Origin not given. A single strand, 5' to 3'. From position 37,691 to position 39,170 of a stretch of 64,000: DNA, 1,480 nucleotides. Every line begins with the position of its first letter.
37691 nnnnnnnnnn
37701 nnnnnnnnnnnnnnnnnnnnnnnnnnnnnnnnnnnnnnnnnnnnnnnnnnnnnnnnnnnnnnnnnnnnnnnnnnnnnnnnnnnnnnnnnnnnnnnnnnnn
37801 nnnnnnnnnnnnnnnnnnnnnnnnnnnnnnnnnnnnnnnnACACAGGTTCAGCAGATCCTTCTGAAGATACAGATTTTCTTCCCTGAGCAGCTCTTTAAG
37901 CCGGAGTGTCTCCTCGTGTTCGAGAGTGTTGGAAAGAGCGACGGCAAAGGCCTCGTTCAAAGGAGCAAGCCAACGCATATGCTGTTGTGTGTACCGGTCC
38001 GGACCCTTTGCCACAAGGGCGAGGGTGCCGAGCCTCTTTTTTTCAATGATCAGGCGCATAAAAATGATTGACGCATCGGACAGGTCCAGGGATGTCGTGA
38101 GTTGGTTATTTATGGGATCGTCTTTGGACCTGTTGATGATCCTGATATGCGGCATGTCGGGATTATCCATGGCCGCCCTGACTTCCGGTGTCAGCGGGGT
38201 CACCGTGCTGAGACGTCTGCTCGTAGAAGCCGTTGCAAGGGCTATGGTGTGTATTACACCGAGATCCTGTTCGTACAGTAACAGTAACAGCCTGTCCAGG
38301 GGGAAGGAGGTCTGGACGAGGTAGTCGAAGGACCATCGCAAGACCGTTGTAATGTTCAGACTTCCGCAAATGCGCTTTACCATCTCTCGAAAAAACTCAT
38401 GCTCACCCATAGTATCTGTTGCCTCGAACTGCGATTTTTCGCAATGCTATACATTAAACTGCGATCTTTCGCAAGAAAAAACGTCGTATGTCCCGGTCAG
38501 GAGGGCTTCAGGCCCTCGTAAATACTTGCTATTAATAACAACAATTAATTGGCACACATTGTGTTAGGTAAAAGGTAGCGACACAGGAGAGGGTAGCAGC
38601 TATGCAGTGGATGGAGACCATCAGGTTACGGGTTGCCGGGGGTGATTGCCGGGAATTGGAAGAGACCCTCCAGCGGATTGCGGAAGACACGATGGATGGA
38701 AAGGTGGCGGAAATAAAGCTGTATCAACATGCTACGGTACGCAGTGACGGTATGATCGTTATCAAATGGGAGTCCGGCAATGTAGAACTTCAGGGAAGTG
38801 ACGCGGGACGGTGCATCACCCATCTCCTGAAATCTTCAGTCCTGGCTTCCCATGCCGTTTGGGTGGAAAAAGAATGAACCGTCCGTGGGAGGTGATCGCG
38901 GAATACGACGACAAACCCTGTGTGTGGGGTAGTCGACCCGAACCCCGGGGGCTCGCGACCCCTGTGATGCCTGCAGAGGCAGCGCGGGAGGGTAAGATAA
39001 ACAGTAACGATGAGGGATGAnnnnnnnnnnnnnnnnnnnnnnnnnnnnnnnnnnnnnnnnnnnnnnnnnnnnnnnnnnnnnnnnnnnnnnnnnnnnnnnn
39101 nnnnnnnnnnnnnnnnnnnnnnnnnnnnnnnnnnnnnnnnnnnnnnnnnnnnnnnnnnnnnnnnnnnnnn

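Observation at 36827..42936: GAF-domain sigma-54 activator divergent from an operon of uncharacterised proteins (Tat-exported MBL-fold enzyme, 10-TM protein, four unknowns)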

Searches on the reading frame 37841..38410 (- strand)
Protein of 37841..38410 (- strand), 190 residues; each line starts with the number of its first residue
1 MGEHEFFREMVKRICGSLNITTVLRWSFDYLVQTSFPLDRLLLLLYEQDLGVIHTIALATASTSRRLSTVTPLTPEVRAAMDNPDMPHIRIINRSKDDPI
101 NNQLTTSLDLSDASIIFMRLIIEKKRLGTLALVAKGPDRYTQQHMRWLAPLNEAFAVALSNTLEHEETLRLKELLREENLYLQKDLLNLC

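Call 87: search_solved_structures(query=window:37841-38410:-, max_evalue=10)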
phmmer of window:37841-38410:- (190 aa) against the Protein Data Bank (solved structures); distinct sequences matched with E-value up to 10: 2.
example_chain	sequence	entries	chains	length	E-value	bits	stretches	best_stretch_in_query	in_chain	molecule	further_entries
3o5y_A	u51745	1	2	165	0.16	15.2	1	43-173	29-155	Sensor protein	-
9d93_Ka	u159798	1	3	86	1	12.5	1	100-153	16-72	Tail collar spacer, gp6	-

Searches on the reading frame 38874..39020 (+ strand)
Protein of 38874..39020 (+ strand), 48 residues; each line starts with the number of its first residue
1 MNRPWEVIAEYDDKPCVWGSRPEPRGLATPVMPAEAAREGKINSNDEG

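Call 33: search_protein_families(library=pfam, proteins=[window:38874-39020:+], max_evalue=1)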
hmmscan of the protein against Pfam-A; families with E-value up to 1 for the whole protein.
window:38874-39020:+ (48 aa): 0 families
